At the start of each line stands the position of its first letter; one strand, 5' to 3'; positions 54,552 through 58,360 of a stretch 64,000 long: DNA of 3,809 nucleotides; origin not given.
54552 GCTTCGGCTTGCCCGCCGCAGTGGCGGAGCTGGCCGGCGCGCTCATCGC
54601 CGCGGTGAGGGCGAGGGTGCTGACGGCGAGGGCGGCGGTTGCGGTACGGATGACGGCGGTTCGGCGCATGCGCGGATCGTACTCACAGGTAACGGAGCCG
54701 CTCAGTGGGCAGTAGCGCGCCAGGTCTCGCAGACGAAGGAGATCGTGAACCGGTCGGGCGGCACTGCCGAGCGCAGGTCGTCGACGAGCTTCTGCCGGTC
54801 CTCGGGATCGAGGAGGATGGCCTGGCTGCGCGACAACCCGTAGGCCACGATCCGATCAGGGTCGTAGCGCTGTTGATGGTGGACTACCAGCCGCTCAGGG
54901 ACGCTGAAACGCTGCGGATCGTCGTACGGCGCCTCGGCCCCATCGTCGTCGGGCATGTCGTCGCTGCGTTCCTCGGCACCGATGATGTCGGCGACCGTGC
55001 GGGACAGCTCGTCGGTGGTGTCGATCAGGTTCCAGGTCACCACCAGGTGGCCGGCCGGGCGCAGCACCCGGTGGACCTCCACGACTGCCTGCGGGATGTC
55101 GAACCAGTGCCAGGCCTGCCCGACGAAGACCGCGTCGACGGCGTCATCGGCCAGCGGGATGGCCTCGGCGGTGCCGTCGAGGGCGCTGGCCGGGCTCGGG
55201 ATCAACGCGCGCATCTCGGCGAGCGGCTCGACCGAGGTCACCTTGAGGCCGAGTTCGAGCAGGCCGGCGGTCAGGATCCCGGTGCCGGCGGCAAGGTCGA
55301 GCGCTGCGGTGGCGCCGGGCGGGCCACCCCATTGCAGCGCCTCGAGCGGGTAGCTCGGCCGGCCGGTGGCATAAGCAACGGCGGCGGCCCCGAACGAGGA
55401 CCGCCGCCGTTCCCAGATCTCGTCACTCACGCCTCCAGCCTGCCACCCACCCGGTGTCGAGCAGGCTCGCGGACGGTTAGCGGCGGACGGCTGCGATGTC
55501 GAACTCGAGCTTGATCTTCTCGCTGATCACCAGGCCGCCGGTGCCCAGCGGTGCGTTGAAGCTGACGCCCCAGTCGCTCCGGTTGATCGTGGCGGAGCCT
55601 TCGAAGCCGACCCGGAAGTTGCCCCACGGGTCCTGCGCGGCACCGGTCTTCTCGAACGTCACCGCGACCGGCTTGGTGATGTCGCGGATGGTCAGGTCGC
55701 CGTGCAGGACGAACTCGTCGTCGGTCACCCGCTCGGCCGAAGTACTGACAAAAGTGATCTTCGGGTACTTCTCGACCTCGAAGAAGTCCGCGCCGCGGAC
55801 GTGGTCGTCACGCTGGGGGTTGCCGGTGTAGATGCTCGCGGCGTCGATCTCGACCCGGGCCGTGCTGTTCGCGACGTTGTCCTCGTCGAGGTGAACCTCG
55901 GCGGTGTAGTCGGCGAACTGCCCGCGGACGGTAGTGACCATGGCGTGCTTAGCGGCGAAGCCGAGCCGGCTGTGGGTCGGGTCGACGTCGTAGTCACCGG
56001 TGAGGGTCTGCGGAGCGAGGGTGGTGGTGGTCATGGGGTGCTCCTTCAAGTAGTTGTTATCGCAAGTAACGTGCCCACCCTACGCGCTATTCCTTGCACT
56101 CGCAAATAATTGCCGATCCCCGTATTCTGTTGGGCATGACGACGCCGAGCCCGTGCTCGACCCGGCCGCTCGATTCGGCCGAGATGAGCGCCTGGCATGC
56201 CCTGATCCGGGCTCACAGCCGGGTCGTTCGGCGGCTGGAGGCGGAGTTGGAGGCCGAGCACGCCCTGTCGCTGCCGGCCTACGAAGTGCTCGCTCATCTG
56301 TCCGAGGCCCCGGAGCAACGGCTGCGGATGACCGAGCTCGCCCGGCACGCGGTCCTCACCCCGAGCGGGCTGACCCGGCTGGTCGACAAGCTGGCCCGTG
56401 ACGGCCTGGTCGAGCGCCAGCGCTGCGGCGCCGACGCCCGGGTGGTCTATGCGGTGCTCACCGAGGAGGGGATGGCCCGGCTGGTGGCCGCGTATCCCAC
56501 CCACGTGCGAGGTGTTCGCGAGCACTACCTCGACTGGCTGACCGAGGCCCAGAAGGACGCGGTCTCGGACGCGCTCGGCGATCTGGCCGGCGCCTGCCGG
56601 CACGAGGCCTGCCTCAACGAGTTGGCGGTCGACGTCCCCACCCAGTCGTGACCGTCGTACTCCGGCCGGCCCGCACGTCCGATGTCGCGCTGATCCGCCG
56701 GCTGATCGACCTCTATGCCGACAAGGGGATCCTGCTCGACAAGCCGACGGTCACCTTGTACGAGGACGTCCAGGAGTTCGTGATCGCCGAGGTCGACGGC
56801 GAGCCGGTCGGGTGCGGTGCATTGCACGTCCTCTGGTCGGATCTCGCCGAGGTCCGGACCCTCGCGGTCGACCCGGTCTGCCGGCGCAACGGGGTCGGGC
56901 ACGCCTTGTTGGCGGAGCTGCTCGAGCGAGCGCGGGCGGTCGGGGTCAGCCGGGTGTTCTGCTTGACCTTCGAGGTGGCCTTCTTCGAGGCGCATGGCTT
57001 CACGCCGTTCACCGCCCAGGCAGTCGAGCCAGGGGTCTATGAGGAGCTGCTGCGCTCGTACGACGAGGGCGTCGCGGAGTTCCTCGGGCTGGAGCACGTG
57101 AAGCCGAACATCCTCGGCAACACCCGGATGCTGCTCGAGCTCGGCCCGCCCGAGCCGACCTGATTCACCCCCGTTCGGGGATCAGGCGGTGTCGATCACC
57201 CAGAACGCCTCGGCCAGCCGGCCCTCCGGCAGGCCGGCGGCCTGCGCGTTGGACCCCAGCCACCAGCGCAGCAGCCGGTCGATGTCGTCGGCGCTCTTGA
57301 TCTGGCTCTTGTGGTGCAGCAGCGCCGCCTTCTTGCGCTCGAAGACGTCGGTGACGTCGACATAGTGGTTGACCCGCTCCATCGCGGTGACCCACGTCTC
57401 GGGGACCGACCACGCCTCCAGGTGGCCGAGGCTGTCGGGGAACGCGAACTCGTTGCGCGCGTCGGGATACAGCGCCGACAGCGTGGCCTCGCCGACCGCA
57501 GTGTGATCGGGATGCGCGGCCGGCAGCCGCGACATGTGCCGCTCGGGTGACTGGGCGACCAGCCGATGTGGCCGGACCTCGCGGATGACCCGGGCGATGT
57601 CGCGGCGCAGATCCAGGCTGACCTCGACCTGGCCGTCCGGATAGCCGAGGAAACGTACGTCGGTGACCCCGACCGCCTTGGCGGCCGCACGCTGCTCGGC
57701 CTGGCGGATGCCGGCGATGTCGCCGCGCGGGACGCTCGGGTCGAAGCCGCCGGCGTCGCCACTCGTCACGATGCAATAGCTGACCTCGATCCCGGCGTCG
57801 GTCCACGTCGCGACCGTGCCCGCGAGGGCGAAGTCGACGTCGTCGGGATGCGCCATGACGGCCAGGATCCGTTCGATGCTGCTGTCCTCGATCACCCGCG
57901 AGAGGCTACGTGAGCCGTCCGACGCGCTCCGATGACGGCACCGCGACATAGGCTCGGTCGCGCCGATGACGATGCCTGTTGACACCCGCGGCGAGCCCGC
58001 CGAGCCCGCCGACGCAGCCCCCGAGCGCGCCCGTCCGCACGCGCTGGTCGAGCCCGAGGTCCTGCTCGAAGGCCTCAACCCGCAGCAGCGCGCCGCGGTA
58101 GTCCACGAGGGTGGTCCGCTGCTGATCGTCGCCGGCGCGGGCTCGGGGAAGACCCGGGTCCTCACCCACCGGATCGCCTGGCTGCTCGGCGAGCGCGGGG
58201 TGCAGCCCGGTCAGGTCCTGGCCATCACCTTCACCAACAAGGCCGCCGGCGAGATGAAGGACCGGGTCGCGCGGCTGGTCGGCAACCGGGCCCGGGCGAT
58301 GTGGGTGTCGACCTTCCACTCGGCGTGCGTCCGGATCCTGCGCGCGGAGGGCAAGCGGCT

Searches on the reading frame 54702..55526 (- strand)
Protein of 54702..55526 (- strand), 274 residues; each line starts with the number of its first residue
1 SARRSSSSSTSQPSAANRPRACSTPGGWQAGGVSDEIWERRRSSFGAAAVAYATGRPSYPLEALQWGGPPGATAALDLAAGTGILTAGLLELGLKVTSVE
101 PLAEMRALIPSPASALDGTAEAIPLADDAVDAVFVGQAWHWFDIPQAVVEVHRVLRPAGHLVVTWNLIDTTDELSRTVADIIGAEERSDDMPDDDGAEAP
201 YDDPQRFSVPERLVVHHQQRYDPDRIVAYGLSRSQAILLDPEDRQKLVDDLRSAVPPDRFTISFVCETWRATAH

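Call 12: search_protein_families(library=pfam, proteins=[window:54702-55526:-], max_evalue=0.001)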
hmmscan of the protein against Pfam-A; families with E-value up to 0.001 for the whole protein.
window:54702-55526:- (274 aa): 4 families
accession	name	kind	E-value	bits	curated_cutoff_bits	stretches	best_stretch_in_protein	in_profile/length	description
PF08241.18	Methyltransf_11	-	1.1e-15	58.4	21.2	1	76-163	1-95/95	Methyltransferase domain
PF13649.12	Methyltransf_25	-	8.2e-10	39.7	27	1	76-159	2-97/97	Methyltransferase domain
PF08242.18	Methyltransf_12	-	3.8e-05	24.8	30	1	76-161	1-98/98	Methyltransferase domain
PF01209.24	Ubie_methyltran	-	0.00093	19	20.1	0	115-163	102-151/233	ubiE/COQ5 methyltransferase family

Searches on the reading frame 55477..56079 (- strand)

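Call 12: search_protein_families(library=pfam, proteins=[window:55477-56079:-], max_evalue=0.001)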
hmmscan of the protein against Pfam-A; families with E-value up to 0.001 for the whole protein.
window:55477-56079:- (200 aa): 1 family
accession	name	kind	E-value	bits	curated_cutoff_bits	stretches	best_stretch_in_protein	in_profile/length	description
PF04264.18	YceI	-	1.9e-50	171.6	23.7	1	30-197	1-150/150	YceI-like domain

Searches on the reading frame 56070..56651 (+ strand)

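Call 12: search_protein_families(library=pfam, proteins=[window:56070-56651:+], max_evalue=0.001)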
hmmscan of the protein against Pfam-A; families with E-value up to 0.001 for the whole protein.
window:56070-56651:+ (193 aa): 4 families
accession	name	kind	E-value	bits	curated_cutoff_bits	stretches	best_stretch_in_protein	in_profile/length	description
PF12802.13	MarR_2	-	3e-12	46.9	27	1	66-124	3-60/61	MarR family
PF01047.28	MarR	-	5.8e-12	45.8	24.6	1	66-126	1-59/59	MarR family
PF22381.2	Staph_reg_Sar_Rot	-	4.2e-09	36.8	27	1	59-135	5-79/85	Transcriptional regulator SarA/Rot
PF09339.16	HTH_IclR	-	0.0001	22.4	22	1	72-117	7-51/52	IclR helix-turn-helix domain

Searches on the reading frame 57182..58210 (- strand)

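Call 12: search_protein_families(library=pfam, proteins=[window:57182-58210:-], max_evalue=0.001)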
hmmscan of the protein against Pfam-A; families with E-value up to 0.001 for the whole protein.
window:57182-58210:- (342 aa): 1 family
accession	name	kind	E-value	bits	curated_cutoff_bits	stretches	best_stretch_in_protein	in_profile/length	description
PF02585.22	PIG-L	-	1.4e-28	100.4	28.2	1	116-246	1-128/129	GlcNAc-PI de-N-acetylase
